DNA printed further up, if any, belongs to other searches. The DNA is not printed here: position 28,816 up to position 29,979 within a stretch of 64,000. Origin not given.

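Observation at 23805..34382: Candidate undescribed Leloir-like, GDP-linked salvage pathway for an L-hexose (best guess L-galactose)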

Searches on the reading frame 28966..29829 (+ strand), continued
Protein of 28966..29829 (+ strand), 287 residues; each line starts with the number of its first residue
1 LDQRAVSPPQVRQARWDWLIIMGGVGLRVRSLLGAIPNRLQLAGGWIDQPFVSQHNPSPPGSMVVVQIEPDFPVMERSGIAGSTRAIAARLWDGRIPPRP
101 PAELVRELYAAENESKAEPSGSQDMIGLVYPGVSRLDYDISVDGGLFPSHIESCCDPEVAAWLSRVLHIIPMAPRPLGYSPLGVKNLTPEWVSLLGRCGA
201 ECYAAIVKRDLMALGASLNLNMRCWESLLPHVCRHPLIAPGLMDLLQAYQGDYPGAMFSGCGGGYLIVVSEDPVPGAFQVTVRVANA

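Call 58: search_solved_structures(query=L075:8323-9963:+, max_evalue=1e-20)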
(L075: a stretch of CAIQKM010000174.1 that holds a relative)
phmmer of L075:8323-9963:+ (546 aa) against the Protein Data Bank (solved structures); distinct sequences matched with E-value up to 1e-20: 12.
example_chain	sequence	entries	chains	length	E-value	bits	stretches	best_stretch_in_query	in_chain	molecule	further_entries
7snk_A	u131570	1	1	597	3.6e-87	296.9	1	66-530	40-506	Alpha-L-fucosidase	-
7ljj_A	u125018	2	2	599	4.7e-86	293.2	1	74-530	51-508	Exo-alpha-L-galactosidase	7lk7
7lnp_A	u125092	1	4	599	1.3e-85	291.8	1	74-530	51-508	Exo-alpha-L-galactosidase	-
4ni3_A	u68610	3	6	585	5.3e-60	207.2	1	64-531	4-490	Alpha-fucosidase GH29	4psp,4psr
9lxl_A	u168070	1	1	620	1e-59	206.2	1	64-531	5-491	alpha-L-fucosidase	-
2zwy_A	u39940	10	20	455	7.1e-37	130.8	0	103-215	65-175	Alpha-L-fucosidase, putative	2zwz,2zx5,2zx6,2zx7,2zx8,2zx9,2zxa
1hl8_A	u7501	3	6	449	1.2e-36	130.1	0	103-215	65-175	PUTATIVE ALPHA-L-FUCOSIDASE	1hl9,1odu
2wsp_A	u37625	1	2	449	4.9e-36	128.1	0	103-215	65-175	ALPHA-L-FUCOSIDASE, PUTATIVE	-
7pls_A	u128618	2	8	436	3.2e-34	122.1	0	64-229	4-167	Tissue alpha-L-fucosidase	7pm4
9s0x_A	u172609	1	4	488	6.1e-34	121.1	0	348-531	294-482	Alpha-L-fucosidase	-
7xsf_A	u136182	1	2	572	4.2e-28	101.9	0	65-210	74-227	Alpha-L-fucosidase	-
7xsg_A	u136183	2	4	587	6.3e-27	98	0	64-210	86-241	Alpha-L-fucosidase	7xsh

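Call 63: search_solved_structures(query=L035:10783-12417:+, max_evalue=1e-40, show_alignments=2)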
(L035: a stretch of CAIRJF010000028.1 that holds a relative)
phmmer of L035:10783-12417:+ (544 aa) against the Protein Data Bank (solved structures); distinct sequences matched with E-value up to 1e-40: 6.
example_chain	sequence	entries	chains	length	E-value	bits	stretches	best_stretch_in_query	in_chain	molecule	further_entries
7snk_A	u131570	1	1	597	3.4e-81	276.7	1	32-193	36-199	Alpha-L-fucosidase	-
7ljj_A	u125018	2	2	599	3.9e-80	273.2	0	35-193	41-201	Exo-alpha-L-galactosidase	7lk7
7lnp_A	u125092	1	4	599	1.8e-79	271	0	35-193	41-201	Exo-alpha-L-galactosidase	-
9lxl_A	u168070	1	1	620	4.5e-59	203.7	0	33-223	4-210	alpha-L-fucosidase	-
4ni3_A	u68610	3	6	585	7.5e-55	189.8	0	289-542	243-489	Alpha-fucosidase GH29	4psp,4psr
9s0x_A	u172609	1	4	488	2.6e-42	148.4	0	44-543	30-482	Alpha-L-fucosidase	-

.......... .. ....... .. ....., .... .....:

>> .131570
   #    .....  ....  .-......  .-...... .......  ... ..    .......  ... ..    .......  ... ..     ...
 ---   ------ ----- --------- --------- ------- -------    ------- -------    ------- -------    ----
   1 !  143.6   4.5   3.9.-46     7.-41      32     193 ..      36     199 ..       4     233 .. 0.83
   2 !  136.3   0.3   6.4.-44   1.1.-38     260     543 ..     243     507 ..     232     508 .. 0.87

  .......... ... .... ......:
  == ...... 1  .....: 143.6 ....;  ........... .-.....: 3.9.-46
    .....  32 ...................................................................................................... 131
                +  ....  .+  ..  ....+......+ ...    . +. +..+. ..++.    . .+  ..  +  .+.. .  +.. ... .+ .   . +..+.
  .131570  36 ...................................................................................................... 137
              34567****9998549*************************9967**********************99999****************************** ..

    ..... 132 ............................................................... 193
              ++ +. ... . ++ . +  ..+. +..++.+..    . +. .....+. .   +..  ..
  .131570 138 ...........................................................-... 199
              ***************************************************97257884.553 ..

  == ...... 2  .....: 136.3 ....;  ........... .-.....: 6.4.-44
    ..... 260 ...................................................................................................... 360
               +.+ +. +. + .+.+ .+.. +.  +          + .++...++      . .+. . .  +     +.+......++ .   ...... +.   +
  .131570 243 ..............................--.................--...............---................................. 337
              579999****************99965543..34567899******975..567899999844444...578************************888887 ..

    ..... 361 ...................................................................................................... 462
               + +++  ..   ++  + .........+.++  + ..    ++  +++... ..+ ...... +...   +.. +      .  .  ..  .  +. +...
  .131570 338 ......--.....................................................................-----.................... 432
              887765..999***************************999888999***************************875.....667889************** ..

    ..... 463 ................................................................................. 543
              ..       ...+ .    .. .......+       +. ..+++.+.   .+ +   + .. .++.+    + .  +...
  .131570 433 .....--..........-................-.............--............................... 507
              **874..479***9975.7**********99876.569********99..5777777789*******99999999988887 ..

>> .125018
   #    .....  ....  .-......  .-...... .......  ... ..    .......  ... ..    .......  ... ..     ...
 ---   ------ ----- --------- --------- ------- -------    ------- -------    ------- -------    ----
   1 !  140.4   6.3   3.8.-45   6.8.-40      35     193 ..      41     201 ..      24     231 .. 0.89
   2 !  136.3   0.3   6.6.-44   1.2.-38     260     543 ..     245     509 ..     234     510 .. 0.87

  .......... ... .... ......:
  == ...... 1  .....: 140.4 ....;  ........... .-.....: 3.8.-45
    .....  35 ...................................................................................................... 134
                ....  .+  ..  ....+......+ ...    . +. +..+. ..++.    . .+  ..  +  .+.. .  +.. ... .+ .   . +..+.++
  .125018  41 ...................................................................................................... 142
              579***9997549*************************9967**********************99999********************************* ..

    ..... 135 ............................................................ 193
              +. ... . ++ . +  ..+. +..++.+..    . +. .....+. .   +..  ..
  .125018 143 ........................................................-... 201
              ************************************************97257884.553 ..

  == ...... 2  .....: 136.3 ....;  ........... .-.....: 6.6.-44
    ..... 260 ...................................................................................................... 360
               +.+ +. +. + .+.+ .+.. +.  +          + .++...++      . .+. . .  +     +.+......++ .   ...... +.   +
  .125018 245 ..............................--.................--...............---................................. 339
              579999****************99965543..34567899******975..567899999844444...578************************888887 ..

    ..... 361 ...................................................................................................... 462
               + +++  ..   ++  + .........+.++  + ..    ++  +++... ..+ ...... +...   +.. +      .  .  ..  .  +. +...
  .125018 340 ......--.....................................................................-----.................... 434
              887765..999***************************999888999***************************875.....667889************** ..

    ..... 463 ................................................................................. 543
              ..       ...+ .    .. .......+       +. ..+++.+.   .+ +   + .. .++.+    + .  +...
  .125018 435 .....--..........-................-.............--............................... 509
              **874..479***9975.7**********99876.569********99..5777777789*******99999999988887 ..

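Call 68: search_protein_families(library=pfam, proteins=[L052:3278-4153:-, L076:15211-16200:-, L005:16367-17107:+, L025:3402-5786:-, L025:1850-3385:-, L026:6216-7817:+, L024:16778-17911:-, L059:6420-7646:+, L026:5182-6159:+, L027:163-1575:+], max_evalue=0.001)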
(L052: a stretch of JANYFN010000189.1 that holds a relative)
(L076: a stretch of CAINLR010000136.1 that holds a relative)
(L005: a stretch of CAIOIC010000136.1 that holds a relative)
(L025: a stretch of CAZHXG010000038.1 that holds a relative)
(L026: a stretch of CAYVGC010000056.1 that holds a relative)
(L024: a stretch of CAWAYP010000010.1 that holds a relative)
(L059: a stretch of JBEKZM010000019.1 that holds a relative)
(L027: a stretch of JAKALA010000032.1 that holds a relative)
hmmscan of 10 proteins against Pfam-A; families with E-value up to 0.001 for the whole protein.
L052:3278-4153:- (291 aa): 5 families
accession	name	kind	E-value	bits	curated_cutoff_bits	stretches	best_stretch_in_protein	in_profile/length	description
PF20434.5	BD-FAE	-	5.9e-24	85.2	26.8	1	48-243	3-215/215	BD-FAE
PF07859.19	Abhydrolase_3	-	2.6e-15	57.2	25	1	66-261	6-207/210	alpha/beta hydrolase fold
PF00326.27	Peptidase_S9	-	1.3e-13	51.3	22.6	1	116-263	49-190/213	Prolyl oligopeptidase family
PF00135.34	COesterase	-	1.8e-08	34.2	27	1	46-151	88-203/515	Carboxylesterase family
PF01738.24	DLH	-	8.4e-05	22.7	21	0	219-261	145-187/217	Dienelactone hydrolase family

L076:15211-16200:- (329 aa): 1 family
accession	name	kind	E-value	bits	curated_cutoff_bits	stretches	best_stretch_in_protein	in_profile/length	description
PF04616.20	Glyco_hydro_43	-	9.8e-14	51.8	32.2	1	49-254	15-228/288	Glycosyl hydrolases family 43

L005:16367-17107:+ (246 aa): 1 family
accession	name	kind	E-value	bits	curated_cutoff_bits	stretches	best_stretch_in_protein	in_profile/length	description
PF05336.19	rhaM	-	5.5e-18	65.6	23.4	1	137-226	1-85/105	L-rhamnose mutarotase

L025:3402-5786:- (794 aa): 3 families
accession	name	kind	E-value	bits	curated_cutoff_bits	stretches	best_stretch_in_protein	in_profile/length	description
PF00933.27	Glyco_hydro_3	-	2.6e-67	227.9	27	1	50-389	1-310/316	Glycosyl hydrolase family 3 N terminal domain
PF01915.27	Glyco_hydro_3_C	-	3.9e-56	190.6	31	1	433-674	1-200/200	Glycosyl hydrolase family 3 C-terminal domain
PF14310.12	Fn3-like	-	5.1e-27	94.2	25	1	711-780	1-71/71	Fibronectin type III-like domain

L025:1850-3385:- (511 aa): 2 families
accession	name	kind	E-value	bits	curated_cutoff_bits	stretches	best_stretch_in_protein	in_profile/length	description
PF13347.12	MFS_2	-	1.6e-68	231.7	27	2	17-288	1-268/427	MFS/sugar transport protein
PF07690.21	MFS_1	-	2.2e-08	33.9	33.4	1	151-437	121-346/347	Major Facilitator Superfamily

L026:6216-7817:+ (533 aa): 4 families
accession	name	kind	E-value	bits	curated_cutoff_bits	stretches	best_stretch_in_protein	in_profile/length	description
PF00890.30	FAD_binding_2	-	1.9e-98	330.8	20.4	1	5-389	1-414/414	FAD binding domain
PF02910.25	Succ_DH_flav_C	-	1.1e-11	45.2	20.8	1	437-519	2-90/130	Fumarate reductase flavoprotein C-term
PF01266.30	DAO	-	1.6e-05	25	27.9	1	5-97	1-68/353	FAD dependent oxidoreductase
PF07992.20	Pyr_redox_2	-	0.00016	21.7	26.1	0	4-43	1-37/291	Pyridine nucleotide-disulphide oxidoreductase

L024:16778-17911:- (377 aa): 1 family
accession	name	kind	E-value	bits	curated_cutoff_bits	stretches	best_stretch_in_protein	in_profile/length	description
PF00331.26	Glyco_hydro_10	-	5.3e-99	331.8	22.1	1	28-367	2-309/311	Glycosyl hydrolase family 10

L059:6420-7646:+ (408 aa): 2 families
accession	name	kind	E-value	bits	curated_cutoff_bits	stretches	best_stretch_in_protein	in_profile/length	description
PF13795.12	HupE_UreJ_2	-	1.7e-45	154.9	24.5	1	228-375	1-154/156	HupE / UreJ protein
PF04955.18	HupE_UreJ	-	1.1e-06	28.7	23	1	229-356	22-147/179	HupE / UreJ protein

L026:5182-6159:+ (325 aa): 2 families
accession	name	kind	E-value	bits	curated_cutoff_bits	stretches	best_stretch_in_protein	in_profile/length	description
PF00005.33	ABC_tran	-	3.5e-28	99.3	25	1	40-184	1-136/137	ABC transporter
PF13304.12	AAA_21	-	4.4e-13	50.4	27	1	146-215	227-298/304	AAA domain, putative AbiEii toxin, Type IV TA system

L027:163-1575:+ (470 aa): 2 families
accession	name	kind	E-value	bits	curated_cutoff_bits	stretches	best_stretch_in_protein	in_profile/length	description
PF16499.11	Melibiase_2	-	5.2e-24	85.5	23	1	203-381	113-284/284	Alpha galactosidase A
PF17801.7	Melibiase_C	-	3.1e-19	69.3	22.9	1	395-467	3-71/71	Alpha galactosidase C-terminal beta sandwich domain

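Call 78: search_protein_families(library=ncbifam, proteins=[L013:140-1039:-, L015:3954-5540:-, L036:6973-7410:+, L035:10783-12417:+, L005:16367-17107:+, P0173, P0151, L033:5584-7941:+], max_evalue=0.00001)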
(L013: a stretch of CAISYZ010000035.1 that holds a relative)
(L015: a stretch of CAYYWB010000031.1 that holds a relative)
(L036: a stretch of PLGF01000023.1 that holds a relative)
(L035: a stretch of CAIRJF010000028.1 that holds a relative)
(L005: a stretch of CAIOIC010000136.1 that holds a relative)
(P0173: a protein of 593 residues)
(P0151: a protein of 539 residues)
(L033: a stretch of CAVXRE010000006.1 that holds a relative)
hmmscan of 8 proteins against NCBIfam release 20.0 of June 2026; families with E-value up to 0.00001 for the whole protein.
L013:140-1039:- (299 aa): 1 family
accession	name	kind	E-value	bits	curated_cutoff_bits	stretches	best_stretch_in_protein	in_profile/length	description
TIGR03992.1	Arch_glmU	subfamily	1.3e-06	27.5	292.1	1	7-181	4-153/393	bifunctional sugar-1-phosphate nucleotidylyltransferase/acetyltransferase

L015:3954-5540:- (528 aa): 9 families
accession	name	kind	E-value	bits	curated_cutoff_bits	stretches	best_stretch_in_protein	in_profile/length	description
TIGR01312.1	XylB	equivalog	2.5e-63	214.3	380.25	1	132-517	95-478/481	xylulokinase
NF008187.0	PRK10939.1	equivalog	3.8e-21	75.3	528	2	125-299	91-267/521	autoinducer-2 kinase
TIGR01314.1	gntK_FGGY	equivalog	2.2e-16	59.5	648.55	1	171-485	134-459/505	gluconokinase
NF011601.0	PRK15027.1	equivalog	1.8e-14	53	912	1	128-324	91-281/484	xylulokinase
NF003154.0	PRK04123.1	equivalog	5.2e-12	45.3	428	1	406-518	427-533/554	ribulokinase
TIGR01311.1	glycerol_kin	equivalog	1.2e-10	40.3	590.35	0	421-470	399-448/496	glycerol kinase GlpK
TIGR02628.1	fuculo_kin_coli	equivalog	3.5e-08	32.8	470.9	0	155-302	120-264/465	L-fuculokinase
NF000756.0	PRK00047.1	subfamily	1.7e-07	29.9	498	0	425-469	405-449/502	glycerol kinase GlpK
TIGR02627.1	rhamnulo_kin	equivalog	1.2e-06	27.4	527.95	0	135-299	98-254/454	rhamnulokinase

L036:6973-7410:+ (145 aa): 1 family
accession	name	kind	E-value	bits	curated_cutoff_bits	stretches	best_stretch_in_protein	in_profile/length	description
NF008761.0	PRK11797.1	equivalog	2.4e-23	82.9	93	1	20-144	4-135/139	D-ribose pyranase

L035:10783-12417:+ (544 aa): 0 families

L005:16367-17107:+ (246 aa): 0 families

P0173 (593 aa): 6 families
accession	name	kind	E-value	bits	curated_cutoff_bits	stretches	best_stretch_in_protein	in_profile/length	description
TIGR02199.1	rfaE_dom_II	equivalog_domain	1.5e-15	57.3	181.5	1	216-305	13-101/144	D-glycero-beta-D-manno-heptose 1-phosphate adenylyltransferase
TIGR00125.1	cyt_tran_rel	domain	5.5e-13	48.9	27.7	1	217-279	2-63/65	adenylyltransferase/cytidyltransferase family protein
NF008454.0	PRK11316.1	equivalog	5.5e-13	48.3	521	1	212-279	338-407/475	bifunctional D-glycero-beta-D-manno-heptose-7-phosphate kinase/D-glycero-beta-D-manno-heptose 1-phosphate adenylyltransferase HldE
NF009948.0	PRK13412.1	equivalog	3.2e-12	45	721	1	509-578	869-938/974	bifunctional fucokinase/fucose-1-phosphate guanylyltransferase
NF001985.0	PRK00777.1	subfamily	2.2e-08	34.3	104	1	215-273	5-63/157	pantetheine-phosphate adenylyltransferase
TIGR01518.1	g3p_cytidyltrns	equivalog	1.1e-07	32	165.4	1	219-310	3-92/125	glycerol-3-phosphate cytidylyltransferase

P0151 (539 aa): 8 families
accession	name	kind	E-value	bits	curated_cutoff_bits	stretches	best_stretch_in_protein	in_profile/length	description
TIGR02199.1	rfaE_dom_II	equivalog_domain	1.5e-38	131.9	181.5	2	16-163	6-143/144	D-glycero-beta-D-manno-heptose 1-phosphate adenylyltransferase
NF008454.0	PRK11316.1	equivalog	7.9e-32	110.5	521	2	14-120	333-433/475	bifunctional D-glycero-beta-D-manno-heptose-7-phosphate kinase/D-glycero-beta-D-manno-heptose 1-phosphate adenylyltransferase HldE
TIGR00125.1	cyt_tran_rel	domain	6.6e-24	83.9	27.7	2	172-233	2-62/65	adenylyltransferase/cytidyltransferase family protein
TIGR01518.1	g3p_cytidyltrns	equivalog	1.2e-12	48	165.4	1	172-239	1-67/125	glycerol-3-phosphate cytidylyltransferase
NF001985.0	PRK00777.1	subfamily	6.6e-11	42.5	104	1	169-210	4-46/157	pantetheine-phosphate adenylyltransferase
NF004158.0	PRK05627.1-1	equivalog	4.9e-07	29.4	396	0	157-194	4-41/304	bifunctional riboflavin kinase/FAD synthetase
NF005518.0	PRK07143.1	equivalog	5.4e-06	26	232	0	164-204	10-53/281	hypothetical protein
NF004162.0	PRK05627.1-5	equivalog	5.6e-06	26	241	0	159-213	3-58/304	bifunctional riboflavin kinase/FAD synthetase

L033:5584-7941:+ (785 aa): 0 families

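Call 83: search_dna_similar(query=window:29029-29829:+, collection=plasmids, mode=protein, max_evalue=0.00001, max_rows=15)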
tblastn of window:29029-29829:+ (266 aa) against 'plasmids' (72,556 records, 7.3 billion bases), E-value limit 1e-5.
No match.

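Call 92: list_cluster_members(proteins=[P0021, P0107, P0008, P0076])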
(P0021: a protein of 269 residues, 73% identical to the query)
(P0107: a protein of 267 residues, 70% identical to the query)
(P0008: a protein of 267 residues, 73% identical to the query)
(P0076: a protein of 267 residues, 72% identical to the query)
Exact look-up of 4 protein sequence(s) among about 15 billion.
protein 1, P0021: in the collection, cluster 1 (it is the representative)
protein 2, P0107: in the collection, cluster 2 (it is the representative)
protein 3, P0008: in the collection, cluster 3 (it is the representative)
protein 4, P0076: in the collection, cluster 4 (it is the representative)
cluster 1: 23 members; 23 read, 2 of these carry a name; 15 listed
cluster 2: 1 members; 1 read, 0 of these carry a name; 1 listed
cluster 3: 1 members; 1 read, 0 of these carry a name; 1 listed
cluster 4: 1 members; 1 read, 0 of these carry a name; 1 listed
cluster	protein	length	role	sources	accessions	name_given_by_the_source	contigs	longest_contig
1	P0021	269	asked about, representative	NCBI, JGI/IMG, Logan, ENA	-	hypothetical protein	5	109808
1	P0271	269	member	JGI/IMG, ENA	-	hypothetical protein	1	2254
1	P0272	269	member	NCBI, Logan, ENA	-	-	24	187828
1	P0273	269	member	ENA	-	-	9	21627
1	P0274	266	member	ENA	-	-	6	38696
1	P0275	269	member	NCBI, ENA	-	-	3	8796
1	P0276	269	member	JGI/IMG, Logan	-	-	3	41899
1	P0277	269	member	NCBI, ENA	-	-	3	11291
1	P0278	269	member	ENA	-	-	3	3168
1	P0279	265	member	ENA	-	-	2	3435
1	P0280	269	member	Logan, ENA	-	-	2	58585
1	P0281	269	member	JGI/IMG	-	-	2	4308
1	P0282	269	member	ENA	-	-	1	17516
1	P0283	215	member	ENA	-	-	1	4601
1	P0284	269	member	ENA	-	-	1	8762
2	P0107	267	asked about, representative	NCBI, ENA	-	-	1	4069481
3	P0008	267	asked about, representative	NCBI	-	-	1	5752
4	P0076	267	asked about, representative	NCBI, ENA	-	-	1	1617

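Call 94: search_protein_families(library=pfam, proteins=[L014:999-2522:+, L014:2526-3506:-, L014:3642-4766:-, L014:5951-7351:-, L014:6011-7312:+, L014:14788-17250:-, L014:17261-17974:-, L014:17971-19302:-, L014:19333-20697:-, L014:4214-5155:+], max_evalue=0.00001)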
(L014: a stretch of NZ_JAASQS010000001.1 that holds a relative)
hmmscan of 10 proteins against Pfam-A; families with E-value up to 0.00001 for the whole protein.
L014:999-2522:+ (507 aa): 1 family
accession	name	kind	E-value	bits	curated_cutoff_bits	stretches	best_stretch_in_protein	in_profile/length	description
PF13231.12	PMT_2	-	1.8e-13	51.5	26.1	1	72-208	11-152/160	Dolichyl-phosphate-mannose-protein mannosyltransferase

L014:2526-3506:- (326 aa): 3 families
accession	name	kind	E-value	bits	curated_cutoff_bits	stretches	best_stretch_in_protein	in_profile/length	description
PF04545.22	Sigma70_r4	-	1.7e-17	63.1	24.1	1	248-298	1-49/50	Sigma-70, region 4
PF04542.20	Sigma70_r2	-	4.8e-17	62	24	1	71-139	1-69/71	Sigma-70 region 2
PF00140.25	Sigma70_r1_2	-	2.7e-08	34.1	22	1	35-62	4-31/34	Sigma-70 factor, region 1.2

L014:3642-4766:- (374 aa): 1 family
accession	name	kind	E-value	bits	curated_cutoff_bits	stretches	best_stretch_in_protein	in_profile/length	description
PF13474.12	SnoaL_3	-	2.9e-11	44.2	22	1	237-352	4-118/121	SnoaL-like domain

L014:5951-7351:- (466 aa): 0 families

L014:6011-7312:+ (433 aa): 1 family
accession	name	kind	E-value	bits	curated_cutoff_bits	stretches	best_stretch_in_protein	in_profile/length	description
PF09492.16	Pec_lyase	-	3.3e-73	246.9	22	1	144-419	17-291/292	Pectic acid lyase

L014:14788-17250:- (820 aa): 2 families
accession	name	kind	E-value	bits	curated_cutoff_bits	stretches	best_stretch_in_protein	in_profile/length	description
PF12704.14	MacB_PCD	-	4.4e-29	102.7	27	2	20-243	1-204/207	MacB-like periplasmic core domain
PF02687.27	FtsX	-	1.8e-24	86.5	25.5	2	306-419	2-116/120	FtsX-like permease C-terminal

L014:17261-17974:- (237 aa): 3 families
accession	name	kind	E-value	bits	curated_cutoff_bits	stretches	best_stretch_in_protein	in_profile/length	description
PF00005.33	ABC_tran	-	2.7e-37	128.9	25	1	30-179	1-136/137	ABC transporter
PF02463.25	SMC_N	-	5.4e-08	33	40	1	40-223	24-211/220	RecF/RecN/SMC N terminal domain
PF13304.12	AAA_21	-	9.6e-08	32.9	27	0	150-211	236-300/304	AAA domain, putative AbiEii toxin, Type IV TA system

L014:17971-19302:- (443 aa): 2 families
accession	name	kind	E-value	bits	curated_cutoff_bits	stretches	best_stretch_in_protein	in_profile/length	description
PF13437.12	HlyD_3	-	3.9e-15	56.9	22.2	1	260-348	1-95/106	HlyD family secretion protein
PF16576.10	HlyD_D23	-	2.8e-11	43.5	30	1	108-339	27-192/214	Barrel-sandwich domain of CusB or HlyD membrane-fusion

L014:19333-20697:- (454 aa): 0 families

L014:4214-5155:+ (313 aa): 0 families
